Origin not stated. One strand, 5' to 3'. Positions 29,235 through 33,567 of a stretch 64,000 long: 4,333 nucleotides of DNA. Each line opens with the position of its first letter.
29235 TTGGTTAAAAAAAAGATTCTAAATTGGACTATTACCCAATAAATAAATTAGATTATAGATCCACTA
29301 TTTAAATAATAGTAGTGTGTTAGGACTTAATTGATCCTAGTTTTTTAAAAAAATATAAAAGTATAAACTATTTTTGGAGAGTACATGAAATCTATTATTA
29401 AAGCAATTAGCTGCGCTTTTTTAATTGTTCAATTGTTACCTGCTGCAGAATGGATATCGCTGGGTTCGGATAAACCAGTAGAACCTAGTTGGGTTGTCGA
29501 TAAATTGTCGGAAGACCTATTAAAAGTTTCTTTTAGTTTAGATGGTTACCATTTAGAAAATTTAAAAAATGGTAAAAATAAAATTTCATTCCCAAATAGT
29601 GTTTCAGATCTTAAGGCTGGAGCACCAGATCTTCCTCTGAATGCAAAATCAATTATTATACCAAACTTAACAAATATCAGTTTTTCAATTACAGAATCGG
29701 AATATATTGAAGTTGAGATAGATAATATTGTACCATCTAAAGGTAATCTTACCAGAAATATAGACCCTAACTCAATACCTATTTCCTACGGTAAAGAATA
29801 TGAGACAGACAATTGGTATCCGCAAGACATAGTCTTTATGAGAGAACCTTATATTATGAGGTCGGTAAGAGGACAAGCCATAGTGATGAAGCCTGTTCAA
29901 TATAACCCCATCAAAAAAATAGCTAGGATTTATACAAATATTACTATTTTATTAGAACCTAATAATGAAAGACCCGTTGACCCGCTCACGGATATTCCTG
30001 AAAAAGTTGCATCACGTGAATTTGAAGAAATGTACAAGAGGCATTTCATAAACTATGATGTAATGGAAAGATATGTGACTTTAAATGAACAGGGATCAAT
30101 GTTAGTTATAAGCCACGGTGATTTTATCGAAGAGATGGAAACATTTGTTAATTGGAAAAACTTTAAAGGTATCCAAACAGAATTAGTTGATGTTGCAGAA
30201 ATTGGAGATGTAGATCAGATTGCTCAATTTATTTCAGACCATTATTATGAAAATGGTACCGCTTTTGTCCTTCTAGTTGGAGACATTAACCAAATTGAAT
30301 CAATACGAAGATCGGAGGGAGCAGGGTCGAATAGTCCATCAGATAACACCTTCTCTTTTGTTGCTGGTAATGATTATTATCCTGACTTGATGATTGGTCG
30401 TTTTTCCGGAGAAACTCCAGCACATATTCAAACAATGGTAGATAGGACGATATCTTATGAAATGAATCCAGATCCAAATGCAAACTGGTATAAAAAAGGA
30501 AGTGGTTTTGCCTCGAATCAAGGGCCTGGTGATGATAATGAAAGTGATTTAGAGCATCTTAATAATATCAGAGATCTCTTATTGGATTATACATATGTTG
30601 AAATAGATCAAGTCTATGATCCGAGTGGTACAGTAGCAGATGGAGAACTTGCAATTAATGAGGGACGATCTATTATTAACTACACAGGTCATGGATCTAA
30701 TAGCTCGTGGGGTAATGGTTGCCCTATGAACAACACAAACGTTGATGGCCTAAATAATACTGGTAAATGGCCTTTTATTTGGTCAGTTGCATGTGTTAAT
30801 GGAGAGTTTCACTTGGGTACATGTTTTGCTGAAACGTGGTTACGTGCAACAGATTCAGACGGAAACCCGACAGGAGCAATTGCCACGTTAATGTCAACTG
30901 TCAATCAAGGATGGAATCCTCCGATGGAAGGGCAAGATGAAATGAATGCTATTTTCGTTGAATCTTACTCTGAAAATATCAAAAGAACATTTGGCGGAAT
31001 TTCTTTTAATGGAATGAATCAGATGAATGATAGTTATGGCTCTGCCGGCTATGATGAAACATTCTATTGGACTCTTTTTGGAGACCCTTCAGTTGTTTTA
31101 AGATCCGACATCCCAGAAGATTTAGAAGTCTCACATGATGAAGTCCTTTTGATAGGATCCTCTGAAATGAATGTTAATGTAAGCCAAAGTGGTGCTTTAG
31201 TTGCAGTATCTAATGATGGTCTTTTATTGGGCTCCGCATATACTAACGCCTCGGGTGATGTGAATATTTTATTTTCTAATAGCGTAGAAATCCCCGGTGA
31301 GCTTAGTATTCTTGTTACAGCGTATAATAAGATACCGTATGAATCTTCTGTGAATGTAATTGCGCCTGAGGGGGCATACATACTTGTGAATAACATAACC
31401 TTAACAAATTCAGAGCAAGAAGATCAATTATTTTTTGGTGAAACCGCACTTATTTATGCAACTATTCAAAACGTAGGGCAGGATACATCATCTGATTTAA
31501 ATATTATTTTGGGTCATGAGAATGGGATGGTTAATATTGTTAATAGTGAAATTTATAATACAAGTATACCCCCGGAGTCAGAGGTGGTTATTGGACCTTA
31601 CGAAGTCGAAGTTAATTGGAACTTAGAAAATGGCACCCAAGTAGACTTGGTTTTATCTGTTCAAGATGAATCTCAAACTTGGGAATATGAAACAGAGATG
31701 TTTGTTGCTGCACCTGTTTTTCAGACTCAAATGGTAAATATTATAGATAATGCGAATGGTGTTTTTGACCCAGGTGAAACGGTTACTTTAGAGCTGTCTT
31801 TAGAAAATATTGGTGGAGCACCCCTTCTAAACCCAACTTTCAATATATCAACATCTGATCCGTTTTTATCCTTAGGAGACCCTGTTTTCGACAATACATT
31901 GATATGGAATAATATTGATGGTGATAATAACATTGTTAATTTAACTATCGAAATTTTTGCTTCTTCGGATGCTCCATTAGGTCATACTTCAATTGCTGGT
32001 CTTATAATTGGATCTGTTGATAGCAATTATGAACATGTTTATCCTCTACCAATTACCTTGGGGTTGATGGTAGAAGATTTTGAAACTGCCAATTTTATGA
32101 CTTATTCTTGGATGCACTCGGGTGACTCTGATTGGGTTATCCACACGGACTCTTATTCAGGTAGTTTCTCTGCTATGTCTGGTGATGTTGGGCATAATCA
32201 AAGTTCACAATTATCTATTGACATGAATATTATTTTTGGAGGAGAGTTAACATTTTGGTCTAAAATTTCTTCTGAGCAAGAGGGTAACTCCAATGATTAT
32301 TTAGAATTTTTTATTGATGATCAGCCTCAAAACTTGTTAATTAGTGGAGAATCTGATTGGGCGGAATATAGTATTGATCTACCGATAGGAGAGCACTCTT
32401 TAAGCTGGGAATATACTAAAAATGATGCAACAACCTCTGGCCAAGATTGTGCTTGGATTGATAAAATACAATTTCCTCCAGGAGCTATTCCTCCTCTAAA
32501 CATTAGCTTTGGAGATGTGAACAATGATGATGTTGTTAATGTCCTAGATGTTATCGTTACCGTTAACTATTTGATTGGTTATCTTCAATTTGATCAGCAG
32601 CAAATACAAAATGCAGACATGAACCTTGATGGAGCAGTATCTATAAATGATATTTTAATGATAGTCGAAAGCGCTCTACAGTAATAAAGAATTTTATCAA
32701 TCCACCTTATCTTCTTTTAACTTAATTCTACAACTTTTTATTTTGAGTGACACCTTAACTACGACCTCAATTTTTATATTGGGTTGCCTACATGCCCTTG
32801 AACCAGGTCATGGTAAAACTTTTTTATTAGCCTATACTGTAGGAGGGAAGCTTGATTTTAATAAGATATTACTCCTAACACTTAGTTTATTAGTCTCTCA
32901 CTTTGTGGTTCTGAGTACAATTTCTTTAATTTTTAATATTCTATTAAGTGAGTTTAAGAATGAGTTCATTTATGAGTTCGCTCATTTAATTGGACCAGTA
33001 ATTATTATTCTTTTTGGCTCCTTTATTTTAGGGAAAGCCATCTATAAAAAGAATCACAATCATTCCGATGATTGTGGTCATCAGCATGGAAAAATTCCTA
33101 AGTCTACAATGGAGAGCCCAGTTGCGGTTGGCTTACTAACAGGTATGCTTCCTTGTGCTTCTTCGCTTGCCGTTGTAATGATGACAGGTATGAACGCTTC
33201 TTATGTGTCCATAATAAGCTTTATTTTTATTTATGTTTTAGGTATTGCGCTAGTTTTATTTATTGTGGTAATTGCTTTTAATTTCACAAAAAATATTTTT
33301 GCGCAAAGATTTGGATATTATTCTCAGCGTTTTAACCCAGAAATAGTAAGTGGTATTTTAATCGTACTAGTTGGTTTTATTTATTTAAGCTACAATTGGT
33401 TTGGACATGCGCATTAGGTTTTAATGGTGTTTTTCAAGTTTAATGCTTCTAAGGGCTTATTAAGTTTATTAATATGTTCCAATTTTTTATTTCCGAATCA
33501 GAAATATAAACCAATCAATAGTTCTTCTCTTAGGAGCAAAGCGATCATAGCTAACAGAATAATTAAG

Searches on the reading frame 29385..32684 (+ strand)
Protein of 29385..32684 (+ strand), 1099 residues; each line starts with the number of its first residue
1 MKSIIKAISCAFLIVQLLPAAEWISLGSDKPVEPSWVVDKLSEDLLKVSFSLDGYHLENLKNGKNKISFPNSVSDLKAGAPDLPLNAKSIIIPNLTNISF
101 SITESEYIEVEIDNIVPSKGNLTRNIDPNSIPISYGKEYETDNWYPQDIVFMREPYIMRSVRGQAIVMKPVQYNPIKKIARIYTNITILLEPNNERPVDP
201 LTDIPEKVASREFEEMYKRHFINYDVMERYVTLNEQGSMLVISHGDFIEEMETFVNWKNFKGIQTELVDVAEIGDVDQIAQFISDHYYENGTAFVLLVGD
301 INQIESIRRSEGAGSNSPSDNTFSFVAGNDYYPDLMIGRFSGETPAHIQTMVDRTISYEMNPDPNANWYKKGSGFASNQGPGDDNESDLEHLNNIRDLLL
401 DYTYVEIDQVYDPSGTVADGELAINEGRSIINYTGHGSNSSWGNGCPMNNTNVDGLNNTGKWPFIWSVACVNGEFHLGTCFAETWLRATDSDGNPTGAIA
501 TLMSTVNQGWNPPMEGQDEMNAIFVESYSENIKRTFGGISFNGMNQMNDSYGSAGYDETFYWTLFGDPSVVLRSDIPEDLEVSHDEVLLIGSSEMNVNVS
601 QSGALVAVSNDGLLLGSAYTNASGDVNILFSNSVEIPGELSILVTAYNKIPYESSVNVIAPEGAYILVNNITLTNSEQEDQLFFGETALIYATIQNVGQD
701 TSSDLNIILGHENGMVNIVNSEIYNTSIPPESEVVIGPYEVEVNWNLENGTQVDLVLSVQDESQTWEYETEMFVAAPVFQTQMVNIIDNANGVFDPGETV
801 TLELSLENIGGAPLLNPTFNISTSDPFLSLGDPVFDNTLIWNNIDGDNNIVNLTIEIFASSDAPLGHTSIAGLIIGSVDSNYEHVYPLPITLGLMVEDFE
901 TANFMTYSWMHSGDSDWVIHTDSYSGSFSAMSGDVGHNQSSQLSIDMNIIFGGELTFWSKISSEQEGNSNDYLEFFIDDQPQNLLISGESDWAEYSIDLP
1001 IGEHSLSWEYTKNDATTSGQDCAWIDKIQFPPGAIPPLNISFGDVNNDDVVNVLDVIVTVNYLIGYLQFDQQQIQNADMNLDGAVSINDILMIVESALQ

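Call 3: search_protein_families(library=pfam, proteins=[window:29385-32684:+], max_evalue=0.1)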
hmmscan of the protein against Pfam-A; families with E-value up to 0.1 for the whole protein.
window:29385-32684:+ (1099 aa): 4 families
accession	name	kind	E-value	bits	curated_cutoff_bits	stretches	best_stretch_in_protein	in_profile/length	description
PF01364.23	Peptidase_C25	-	1.6e-54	186.1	23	1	239-571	1-373/374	Peptidase family C25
PF08126.16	Propeptide_C25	-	2.9e-27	95.6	22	1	61-220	40-204/205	Propeptide_C25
PF03785.20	Peptidase_C25_C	-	1.3e-11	44.6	25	1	577-656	1-78/79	Peptidase family C25, C terminal ig-like domain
PF00404.24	Dockerin_1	-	2.5e-09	37.6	22.9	1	1043-1093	2-52/57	Dockerin type I domain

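Call 4: search_protein_families(library=ncbifam, proteins=[window:29385-32684:+], max_evalue=0.1)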
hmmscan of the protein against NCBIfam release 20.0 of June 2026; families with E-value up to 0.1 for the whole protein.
window:29385-32684:+ (1099 aa): 3 families
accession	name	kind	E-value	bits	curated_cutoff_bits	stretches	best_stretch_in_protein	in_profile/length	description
NF052324.1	PorU_rel_Nterm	equivalog_domain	3.5e-15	55.2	450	1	315-602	506-795/879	putative type IX secretion system sortase PorU2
NF033707.1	T9SS_sortase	equivalog_domain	1.3e-10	39.6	420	1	333-573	494-733/1095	type IX secretion system sortase PorU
TIGR03900.1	prc_long_Delta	hypoth_equivalog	0.06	11.3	660.95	0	671-814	558-706/973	MXAN_5808 family serine peptidase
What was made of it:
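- On PorU / peptidase C25 sortase: A separate C25 + dockerin gene lies at 29385-32684 (calls 3, 4).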

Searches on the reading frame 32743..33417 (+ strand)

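Call 12: search_protein_families(library=pfam, proteins=[window:32743-33417:+], max_evalue=0.001)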
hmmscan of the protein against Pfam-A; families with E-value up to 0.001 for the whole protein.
window:32743-33417:+ (224 aa): 2 families
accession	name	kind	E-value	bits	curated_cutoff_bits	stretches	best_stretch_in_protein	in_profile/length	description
PF13386.12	DsbD_2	-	5.2e-08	33.5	24.9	1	51-211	44-197/199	Cytochrome C biogenesis protein transmembrane region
PF03824.22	NicO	-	0.00056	19.8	27.7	0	10-71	8-70/287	High-affinity nickel-transport protein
